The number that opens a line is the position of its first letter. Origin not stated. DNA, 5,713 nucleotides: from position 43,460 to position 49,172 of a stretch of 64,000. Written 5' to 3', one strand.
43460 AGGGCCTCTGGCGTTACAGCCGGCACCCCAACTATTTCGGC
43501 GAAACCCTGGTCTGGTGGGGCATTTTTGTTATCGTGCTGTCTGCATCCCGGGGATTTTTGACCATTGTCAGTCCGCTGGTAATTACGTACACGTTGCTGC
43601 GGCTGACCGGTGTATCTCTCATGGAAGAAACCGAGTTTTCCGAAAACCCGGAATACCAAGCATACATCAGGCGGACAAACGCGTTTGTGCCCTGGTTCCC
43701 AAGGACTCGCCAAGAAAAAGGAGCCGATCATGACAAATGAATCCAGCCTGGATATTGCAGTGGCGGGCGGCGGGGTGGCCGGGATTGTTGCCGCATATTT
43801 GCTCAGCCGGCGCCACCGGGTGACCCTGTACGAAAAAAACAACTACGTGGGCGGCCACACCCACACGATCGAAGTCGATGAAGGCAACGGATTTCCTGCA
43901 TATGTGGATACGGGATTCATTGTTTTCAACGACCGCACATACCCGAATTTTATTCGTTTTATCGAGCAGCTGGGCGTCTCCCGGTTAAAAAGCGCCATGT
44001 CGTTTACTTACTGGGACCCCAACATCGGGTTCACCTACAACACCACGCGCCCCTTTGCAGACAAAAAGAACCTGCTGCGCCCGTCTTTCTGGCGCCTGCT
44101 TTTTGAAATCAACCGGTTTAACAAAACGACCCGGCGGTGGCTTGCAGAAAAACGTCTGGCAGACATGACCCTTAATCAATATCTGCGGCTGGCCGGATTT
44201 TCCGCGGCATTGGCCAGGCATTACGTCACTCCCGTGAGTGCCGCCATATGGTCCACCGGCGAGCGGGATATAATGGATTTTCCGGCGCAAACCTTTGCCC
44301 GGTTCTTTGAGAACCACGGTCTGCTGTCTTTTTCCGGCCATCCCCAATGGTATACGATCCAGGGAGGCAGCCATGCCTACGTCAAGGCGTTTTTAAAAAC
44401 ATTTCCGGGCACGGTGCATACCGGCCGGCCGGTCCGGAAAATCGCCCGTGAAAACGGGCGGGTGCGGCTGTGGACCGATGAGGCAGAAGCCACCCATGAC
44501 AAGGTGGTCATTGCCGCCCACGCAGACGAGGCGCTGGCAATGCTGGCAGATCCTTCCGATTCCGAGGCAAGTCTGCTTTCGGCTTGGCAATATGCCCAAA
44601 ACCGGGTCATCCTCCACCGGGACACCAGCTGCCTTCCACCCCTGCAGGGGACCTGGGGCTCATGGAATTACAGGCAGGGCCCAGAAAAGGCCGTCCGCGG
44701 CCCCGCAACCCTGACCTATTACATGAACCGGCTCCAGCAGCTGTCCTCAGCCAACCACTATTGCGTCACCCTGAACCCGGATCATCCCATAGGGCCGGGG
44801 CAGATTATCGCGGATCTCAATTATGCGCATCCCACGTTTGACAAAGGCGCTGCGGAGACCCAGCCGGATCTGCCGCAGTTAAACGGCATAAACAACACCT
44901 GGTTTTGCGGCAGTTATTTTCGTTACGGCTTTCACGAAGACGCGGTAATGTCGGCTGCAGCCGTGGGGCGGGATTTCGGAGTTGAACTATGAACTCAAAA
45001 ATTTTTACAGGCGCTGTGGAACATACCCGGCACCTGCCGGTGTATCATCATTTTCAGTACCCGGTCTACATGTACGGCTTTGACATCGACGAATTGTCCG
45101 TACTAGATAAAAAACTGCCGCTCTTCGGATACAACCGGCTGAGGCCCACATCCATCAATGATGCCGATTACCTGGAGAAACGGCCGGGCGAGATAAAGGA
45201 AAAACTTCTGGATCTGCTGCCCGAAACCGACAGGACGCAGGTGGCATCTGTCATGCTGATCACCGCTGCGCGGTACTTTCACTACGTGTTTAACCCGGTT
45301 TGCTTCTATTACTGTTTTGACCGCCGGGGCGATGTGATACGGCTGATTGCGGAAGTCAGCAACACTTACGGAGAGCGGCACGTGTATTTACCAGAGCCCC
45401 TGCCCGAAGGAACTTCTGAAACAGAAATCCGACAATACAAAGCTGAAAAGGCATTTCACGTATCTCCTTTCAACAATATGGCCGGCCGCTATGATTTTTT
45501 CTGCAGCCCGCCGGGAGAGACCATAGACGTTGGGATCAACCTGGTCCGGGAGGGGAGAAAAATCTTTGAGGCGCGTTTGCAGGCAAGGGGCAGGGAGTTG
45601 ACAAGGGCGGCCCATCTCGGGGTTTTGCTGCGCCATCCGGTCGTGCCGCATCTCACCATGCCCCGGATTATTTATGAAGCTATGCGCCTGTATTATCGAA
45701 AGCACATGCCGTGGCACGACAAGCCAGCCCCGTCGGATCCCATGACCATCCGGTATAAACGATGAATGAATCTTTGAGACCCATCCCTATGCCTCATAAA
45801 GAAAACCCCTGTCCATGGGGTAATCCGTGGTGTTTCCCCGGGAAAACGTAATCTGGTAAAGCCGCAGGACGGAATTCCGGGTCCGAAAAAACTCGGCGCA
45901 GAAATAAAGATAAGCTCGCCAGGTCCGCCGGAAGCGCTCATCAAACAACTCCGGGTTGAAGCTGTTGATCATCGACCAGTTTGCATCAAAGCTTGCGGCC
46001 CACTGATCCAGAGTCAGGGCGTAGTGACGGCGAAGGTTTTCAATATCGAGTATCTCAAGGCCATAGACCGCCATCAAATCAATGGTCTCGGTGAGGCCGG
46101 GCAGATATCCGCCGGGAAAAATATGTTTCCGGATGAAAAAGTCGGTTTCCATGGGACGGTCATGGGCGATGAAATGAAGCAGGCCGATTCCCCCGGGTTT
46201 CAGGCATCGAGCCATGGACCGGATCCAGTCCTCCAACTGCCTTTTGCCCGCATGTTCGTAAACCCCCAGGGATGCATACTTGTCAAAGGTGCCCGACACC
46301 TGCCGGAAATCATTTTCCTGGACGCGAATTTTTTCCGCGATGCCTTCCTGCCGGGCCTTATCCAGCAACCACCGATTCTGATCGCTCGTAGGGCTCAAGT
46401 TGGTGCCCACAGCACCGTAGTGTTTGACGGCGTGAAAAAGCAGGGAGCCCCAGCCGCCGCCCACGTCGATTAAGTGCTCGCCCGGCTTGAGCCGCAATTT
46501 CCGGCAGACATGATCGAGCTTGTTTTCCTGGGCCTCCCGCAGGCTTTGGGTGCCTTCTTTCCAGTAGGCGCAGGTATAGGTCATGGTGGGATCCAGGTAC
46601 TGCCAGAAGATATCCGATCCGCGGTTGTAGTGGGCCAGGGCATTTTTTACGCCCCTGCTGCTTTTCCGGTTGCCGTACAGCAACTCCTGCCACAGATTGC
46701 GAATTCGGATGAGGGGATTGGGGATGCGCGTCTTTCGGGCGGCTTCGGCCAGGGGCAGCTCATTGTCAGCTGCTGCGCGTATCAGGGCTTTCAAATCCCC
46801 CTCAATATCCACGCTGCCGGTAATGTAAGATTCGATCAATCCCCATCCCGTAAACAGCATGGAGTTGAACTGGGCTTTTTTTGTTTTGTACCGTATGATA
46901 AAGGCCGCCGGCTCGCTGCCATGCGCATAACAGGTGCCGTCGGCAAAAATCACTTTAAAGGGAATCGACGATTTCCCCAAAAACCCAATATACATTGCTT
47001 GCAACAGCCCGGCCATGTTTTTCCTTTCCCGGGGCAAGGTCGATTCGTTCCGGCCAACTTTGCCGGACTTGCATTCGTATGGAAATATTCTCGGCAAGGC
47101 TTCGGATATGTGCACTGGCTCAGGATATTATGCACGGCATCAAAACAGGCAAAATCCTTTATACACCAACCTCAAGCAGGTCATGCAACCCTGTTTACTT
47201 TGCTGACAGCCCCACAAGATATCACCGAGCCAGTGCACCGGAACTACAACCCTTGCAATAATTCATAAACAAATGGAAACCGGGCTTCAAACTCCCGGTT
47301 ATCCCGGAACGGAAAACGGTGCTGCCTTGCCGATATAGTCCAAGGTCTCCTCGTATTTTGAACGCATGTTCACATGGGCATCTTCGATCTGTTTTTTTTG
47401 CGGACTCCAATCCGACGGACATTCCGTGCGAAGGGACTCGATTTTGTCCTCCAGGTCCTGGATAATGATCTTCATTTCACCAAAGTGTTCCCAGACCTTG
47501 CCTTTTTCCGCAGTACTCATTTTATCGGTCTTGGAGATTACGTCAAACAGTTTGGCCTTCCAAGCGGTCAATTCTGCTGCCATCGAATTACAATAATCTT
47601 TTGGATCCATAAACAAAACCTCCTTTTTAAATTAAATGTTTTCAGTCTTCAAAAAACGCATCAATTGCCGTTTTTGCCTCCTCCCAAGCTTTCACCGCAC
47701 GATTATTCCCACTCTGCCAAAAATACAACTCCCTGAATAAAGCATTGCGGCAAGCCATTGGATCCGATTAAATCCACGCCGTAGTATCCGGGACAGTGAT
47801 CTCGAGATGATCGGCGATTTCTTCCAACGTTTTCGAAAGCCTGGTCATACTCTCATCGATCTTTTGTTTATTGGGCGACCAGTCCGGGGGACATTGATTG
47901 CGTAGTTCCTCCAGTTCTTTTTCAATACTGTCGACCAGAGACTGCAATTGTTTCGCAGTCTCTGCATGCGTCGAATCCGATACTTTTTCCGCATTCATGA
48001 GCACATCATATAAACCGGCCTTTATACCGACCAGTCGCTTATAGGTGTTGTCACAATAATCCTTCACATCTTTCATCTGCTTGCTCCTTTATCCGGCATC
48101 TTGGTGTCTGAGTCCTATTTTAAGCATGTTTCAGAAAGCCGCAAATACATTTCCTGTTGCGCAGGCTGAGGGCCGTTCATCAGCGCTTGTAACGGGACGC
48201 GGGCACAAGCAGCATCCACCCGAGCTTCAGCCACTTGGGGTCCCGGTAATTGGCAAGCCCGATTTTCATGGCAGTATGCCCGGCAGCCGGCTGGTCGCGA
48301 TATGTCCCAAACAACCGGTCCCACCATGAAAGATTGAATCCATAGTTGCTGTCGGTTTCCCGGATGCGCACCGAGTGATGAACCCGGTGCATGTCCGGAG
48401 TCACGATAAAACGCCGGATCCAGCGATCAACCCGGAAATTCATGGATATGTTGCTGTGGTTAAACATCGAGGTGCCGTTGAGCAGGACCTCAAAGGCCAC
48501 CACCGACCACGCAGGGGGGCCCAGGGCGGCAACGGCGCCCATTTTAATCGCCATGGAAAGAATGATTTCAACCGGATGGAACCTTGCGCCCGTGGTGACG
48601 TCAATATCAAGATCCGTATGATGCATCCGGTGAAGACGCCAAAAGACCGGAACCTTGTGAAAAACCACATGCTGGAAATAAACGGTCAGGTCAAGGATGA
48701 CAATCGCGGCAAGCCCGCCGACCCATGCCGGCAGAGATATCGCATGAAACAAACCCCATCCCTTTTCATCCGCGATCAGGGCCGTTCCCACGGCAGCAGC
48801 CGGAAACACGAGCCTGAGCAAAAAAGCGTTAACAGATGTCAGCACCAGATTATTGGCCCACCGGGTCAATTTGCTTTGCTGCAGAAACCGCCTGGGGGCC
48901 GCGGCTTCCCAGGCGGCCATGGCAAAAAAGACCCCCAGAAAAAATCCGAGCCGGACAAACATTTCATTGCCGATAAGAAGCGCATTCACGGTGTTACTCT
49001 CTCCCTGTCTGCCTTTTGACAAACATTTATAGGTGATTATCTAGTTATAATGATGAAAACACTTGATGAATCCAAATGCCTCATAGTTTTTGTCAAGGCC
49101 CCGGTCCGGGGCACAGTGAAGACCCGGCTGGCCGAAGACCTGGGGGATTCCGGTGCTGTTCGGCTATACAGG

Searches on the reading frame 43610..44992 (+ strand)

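Call 49: search_protein_families(library=pfam, proteins=[window:43610-44992:+], max_evalue=0.00001)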
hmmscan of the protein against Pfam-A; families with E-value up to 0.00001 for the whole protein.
window:43610-44992:+ (460 aa): 3 families
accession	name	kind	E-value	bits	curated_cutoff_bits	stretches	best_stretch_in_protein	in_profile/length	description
PF01593.30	Amino_oxidase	-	3.5e-26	92.9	19.8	1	56-327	1-280/443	Flavin containing amine oxidoreductase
PF13450.12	NAD_binding_8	-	1.3e-14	54.6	21.9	1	51-121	1-68/68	NAD(P)-binding Rossmann-like domain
PF01266.30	DAO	-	1.8e-10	41.3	27.9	1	48-84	1-38/353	FAD dependent oxidoreductase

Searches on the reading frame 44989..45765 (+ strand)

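Call 51: search_protein_families(library=ncbifam, proteins=[window:44989-45765:+], max_evalue=0.00001)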
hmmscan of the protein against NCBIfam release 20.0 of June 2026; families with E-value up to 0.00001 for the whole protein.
window:44989-45765:+ (258 aa): 0 families

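Call 66: search_protein_families(library=pfam, proteins=[window:44989-45765:+], max_evalue=0.0001)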
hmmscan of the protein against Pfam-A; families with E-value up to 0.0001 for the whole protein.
window:44989-45765:+ (258 aa): 1 family
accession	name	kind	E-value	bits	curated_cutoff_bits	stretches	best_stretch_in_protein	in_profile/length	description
PF07103.16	DUF1365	-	6.7e-72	242.4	25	1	5-248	1-235/235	Protein of unknown function (DUF1365)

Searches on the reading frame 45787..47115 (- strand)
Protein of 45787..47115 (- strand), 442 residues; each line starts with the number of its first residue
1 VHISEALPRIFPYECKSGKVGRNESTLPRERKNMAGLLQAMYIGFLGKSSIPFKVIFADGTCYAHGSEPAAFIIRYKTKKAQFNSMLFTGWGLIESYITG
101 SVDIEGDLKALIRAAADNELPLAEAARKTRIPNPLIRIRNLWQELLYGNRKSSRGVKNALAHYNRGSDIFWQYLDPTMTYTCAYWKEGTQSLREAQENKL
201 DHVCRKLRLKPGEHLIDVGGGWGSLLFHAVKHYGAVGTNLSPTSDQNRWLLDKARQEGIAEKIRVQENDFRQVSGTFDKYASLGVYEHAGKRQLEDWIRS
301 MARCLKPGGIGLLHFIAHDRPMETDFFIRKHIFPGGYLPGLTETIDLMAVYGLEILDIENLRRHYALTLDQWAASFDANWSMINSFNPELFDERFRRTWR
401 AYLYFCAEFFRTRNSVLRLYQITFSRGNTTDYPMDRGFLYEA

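Call 50: search_protein_families(library=pfam, proteins=[window:45787-47115:-], max_evalue=0.00001)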
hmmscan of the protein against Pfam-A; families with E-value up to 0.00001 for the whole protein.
window:45787-47115:- (442 aa): 5 families
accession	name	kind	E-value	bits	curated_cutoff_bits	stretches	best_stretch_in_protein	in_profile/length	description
PF02353.26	CMAS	-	9.6e-69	232.2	27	1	152-414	3-267/273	Mycolic acid cyclopropane synthetase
PF08242.18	Methyltransf_12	-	1.4e-08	35.8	30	1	216-310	1-97/98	Methyltransferase domain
PF13649.12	Methyltransf_25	-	5.3e-08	33.9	27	1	216-309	2-97/97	Methyltransferase domain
PF25371.1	DUF7884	-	2.4e-06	28.1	27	1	49-119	10-82/90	Domain of unknown function (DUF7884)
PF08241.18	Methyltransf_11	-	9.1e-06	26.7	21.2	0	217-310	2-92/95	Methyltransferase domain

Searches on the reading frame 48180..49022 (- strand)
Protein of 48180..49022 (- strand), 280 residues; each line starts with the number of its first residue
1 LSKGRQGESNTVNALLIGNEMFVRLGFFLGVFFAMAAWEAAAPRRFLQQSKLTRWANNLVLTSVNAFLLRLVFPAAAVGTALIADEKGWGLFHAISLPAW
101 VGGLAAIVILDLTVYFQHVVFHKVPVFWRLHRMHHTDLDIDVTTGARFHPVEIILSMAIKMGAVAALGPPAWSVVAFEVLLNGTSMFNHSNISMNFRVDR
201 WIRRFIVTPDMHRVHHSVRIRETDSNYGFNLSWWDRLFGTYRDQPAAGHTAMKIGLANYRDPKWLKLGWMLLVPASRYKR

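Call 50: search_protein_families(library=pfam, proteins=[window:48180-49022:-], max_evalue=0.00001)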
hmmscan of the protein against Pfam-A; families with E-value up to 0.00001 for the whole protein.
window:48180-49022:- (280 aa): 1 family
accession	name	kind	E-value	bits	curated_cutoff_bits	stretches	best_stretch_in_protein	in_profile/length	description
PF04116.19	FA_hydroxylase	-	1.8e-28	100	31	1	104-240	2-132/132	Fatty acid hydroxylase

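Call 51: search_protein_families(library=ncbifam, proteins=[window:48180-49022:-], max_evalue=0.00001)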
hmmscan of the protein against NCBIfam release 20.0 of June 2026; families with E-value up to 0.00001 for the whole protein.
window:48180-49022:- (280 aa): 1 family
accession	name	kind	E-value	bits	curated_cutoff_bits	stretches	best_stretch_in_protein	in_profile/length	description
NF052566.1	OrLpdHdlsOlsERhiz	equivalog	2.5e-22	79.5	475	1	99-251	115-264/293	ornithine lipid hydroxylase OlsE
